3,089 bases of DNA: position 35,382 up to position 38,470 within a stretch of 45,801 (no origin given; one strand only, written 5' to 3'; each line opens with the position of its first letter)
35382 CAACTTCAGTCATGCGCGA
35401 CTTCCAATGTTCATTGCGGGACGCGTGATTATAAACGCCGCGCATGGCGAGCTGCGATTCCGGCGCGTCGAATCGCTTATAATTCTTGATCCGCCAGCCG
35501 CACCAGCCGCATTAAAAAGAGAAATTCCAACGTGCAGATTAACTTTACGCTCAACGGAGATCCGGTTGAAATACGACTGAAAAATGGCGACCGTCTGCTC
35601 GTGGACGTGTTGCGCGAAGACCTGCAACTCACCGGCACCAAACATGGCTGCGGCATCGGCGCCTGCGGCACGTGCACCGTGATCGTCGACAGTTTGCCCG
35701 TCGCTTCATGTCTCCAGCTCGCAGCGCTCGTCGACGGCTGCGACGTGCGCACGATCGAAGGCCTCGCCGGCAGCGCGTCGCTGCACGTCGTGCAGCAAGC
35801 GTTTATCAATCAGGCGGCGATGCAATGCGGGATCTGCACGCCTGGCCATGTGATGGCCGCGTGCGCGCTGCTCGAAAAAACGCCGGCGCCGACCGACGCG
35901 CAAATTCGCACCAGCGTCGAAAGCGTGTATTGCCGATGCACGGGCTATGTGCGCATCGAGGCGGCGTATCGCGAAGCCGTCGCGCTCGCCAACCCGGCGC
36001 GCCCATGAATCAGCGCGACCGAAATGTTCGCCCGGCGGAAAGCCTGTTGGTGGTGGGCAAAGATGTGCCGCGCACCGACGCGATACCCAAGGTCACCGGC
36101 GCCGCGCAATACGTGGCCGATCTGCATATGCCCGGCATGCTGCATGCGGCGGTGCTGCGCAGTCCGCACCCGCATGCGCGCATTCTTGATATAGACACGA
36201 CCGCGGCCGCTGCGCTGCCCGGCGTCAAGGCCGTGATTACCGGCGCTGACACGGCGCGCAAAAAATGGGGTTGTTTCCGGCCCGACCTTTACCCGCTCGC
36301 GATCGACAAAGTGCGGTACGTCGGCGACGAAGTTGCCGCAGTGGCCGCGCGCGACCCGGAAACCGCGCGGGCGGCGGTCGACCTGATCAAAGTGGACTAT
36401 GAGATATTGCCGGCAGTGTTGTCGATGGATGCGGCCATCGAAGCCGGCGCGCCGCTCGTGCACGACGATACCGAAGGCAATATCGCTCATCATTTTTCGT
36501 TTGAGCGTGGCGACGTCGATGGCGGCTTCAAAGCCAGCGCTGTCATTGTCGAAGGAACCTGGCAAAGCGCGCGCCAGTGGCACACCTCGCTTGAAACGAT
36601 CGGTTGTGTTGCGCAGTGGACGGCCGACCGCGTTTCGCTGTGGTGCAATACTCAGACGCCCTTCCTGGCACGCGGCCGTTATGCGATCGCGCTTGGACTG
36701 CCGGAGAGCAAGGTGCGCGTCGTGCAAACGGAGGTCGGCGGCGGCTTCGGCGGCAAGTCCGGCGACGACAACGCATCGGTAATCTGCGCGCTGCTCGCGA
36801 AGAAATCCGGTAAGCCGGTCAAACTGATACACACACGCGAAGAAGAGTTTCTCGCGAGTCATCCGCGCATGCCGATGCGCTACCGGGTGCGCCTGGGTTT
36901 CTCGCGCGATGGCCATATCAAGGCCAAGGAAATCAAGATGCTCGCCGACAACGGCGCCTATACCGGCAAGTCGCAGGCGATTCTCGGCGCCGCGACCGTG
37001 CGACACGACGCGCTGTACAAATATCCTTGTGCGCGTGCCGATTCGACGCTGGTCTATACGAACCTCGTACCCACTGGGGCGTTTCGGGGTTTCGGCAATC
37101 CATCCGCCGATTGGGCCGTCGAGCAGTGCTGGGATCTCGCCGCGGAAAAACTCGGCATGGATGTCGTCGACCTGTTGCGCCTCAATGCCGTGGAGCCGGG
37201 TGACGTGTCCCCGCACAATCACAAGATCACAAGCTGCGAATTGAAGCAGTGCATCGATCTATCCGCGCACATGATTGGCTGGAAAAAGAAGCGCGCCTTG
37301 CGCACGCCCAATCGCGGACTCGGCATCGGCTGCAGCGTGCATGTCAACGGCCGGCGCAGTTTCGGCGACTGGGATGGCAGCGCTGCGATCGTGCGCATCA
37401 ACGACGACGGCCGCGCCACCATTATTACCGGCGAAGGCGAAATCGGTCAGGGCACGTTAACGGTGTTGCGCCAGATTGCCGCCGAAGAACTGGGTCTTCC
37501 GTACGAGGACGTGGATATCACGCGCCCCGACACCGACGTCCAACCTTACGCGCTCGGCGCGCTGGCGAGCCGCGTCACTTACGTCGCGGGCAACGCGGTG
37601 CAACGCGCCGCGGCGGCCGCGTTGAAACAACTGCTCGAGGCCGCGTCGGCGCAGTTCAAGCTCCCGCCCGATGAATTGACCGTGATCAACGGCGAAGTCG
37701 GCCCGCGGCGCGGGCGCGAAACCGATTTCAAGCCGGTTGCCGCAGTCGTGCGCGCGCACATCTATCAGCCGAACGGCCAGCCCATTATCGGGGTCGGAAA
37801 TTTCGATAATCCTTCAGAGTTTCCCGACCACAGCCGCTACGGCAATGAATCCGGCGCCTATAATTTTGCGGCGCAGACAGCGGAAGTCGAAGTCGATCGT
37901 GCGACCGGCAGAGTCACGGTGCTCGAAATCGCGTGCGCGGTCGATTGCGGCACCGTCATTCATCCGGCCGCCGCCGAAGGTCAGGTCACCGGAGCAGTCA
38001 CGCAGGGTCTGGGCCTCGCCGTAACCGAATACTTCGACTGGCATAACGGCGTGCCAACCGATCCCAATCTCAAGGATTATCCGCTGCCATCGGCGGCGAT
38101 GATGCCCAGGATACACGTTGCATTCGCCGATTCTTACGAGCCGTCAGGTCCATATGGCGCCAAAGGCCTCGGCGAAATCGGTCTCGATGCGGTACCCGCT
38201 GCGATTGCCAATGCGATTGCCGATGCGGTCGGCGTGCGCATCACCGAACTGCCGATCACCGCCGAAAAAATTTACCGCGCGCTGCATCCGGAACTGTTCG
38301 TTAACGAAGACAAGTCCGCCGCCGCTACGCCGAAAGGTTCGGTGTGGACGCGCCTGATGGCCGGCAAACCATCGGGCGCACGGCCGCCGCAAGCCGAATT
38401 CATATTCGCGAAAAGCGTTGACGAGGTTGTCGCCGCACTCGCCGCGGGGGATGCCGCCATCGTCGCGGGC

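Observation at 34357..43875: Unassigned catabolic cluster: Mo-hydroxylase, PcaD-like hydrolase and two Bug receptors, flanked by an Ldh_2 dehydrogenase and a UbiD decarboxylase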

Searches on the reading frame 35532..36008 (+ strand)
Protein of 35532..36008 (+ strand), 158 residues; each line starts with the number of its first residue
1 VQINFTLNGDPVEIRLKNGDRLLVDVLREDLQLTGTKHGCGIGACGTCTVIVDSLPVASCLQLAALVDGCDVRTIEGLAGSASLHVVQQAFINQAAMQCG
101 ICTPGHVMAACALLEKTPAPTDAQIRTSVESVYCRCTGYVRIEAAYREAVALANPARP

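Call 5: search_protein_families(library=pfam, proteins=[window:35532-36008:+])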
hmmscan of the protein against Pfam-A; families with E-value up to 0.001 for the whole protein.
window:35532-36008:+ (158 aa): 3 families
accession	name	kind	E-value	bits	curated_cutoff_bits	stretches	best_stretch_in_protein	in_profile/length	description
PF01799.25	Fer2_2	-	1.1e-25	89.9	30.3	1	74-146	1-74/75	[2Fe-2S] binding domain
PF00111.32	Fer2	-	7e-10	39.1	21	1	5-57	1-52/77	2Fe-2S iron-sulfur cluster binding domain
PF13510.11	Fer2_4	-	0.00066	20.1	22.8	1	2-74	3-79/82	2Fe-2S iron-sulfur cluster binding domain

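Call 6: search_protein_families(library=ncbifam, proteins=[window:35532-36008:+])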
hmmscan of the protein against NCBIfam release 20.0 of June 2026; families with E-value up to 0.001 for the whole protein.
window:35532-36008:+ (158 aa): 11 families
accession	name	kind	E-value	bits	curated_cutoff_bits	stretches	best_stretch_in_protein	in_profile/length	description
NF043084.2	XdhC_XDHase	equivalog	1.6e-45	154.3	217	1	2-149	2-149/151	xanthine dehydrogenase subunit XdhC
TIGR03193.1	4hydroxCoAred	equivalog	3.5e-43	147.1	257.8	1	5-145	4-143/148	4-hydroxybenzoyl-CoA reductase subunit gamma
NF041020.1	glyceraldDH_gamma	equivalog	3.7e-43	146.9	290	1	2-149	12-158/164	glyceraldehyde dehydrogenase subunit gamma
TIGR03198.1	pucE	equivalog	1.2e-41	141.7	254.3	1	2-146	3-145/151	xanthine dehydrogenase subunit E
NF045668.1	pterin_aldehy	equivalog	2.1e-40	138.6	1100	1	4-151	4-153/905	molybdopterin-dependent aldehyde oxidoreductase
TIGR03311.1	Se_dep_XDH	equivalog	6.1e-38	130.5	830.45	1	5-148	3-142/848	selenium-dependent xanthine dehydrogenase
TIGR02963.1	xanthine_xdhA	equivalog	7e-38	130.4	467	1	3-152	1-160/468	xanthine dehydrogenase small subunit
NF007387.0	PRK09908.1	equivalog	4.7e-36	123.6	212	1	2-145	8-151/159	xanthine dehydrogenase iron sulfur-binding subunit XdhC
NF008514.0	PRK11433.1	equivalog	2e-32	112.5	322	1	1-124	51-173/218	aldehyde dehydrogenase iron-sulfur subunit PaoA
TIGR02969.1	mam_aldehyde_ox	subfamily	2.7e-25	88.1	1912.3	1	3-147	3-158/1330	aldehyde oxidase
TIGR03313.1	Se_sel_red_Mo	hypoth_equivalog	1.4e-13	49.5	1101.9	1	5-148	1-143/951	molybdopterin-dependent oxidoreductase Mo/Fe-S-binding subunit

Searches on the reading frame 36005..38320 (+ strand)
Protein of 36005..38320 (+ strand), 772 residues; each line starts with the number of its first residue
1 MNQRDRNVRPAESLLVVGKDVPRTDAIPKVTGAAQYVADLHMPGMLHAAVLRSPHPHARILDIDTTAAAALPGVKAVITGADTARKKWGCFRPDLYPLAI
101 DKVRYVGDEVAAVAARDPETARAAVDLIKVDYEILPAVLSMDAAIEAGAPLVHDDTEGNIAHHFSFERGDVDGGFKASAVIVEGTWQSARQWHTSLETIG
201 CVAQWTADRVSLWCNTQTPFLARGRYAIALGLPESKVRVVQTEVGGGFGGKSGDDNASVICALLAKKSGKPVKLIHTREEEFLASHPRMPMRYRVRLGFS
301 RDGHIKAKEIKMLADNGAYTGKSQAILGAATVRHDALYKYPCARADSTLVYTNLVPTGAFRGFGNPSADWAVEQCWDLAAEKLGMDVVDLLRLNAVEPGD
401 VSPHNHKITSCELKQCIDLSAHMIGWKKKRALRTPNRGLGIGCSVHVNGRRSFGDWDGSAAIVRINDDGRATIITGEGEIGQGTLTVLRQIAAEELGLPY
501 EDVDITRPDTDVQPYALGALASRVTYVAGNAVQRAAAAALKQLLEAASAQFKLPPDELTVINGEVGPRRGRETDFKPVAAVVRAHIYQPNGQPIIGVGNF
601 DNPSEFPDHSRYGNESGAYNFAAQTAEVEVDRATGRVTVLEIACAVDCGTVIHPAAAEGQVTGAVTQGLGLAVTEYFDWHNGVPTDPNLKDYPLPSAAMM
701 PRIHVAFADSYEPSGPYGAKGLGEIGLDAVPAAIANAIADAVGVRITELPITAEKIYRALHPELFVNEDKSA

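Call 105: search_solved_structures(query=window:36005-38320:+, max_evalue=1e-90, show_alignments=1)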
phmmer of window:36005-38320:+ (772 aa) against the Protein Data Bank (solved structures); distinct sequences matched with E-value up to 1e-90: 4.
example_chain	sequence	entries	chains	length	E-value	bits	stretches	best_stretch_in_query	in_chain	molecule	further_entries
1rm6_A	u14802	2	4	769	3.2e-126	425.8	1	17-760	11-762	4-hydroxybenzoyl-CoA reductase alpha subunit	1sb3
1t3q_B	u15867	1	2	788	3.6e-95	323.2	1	17-761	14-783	quinoline 2-oxidoreductase large subunit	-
8uem_A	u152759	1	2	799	1.8e-92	314.2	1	30-761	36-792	Carbon monoxide dehydrogenase (Large chain), CoxL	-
7dqx_A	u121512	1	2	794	1.8e-91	311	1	17-758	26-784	6-hydroxypseudooxynicotine dehydrogenase complex subunit gamma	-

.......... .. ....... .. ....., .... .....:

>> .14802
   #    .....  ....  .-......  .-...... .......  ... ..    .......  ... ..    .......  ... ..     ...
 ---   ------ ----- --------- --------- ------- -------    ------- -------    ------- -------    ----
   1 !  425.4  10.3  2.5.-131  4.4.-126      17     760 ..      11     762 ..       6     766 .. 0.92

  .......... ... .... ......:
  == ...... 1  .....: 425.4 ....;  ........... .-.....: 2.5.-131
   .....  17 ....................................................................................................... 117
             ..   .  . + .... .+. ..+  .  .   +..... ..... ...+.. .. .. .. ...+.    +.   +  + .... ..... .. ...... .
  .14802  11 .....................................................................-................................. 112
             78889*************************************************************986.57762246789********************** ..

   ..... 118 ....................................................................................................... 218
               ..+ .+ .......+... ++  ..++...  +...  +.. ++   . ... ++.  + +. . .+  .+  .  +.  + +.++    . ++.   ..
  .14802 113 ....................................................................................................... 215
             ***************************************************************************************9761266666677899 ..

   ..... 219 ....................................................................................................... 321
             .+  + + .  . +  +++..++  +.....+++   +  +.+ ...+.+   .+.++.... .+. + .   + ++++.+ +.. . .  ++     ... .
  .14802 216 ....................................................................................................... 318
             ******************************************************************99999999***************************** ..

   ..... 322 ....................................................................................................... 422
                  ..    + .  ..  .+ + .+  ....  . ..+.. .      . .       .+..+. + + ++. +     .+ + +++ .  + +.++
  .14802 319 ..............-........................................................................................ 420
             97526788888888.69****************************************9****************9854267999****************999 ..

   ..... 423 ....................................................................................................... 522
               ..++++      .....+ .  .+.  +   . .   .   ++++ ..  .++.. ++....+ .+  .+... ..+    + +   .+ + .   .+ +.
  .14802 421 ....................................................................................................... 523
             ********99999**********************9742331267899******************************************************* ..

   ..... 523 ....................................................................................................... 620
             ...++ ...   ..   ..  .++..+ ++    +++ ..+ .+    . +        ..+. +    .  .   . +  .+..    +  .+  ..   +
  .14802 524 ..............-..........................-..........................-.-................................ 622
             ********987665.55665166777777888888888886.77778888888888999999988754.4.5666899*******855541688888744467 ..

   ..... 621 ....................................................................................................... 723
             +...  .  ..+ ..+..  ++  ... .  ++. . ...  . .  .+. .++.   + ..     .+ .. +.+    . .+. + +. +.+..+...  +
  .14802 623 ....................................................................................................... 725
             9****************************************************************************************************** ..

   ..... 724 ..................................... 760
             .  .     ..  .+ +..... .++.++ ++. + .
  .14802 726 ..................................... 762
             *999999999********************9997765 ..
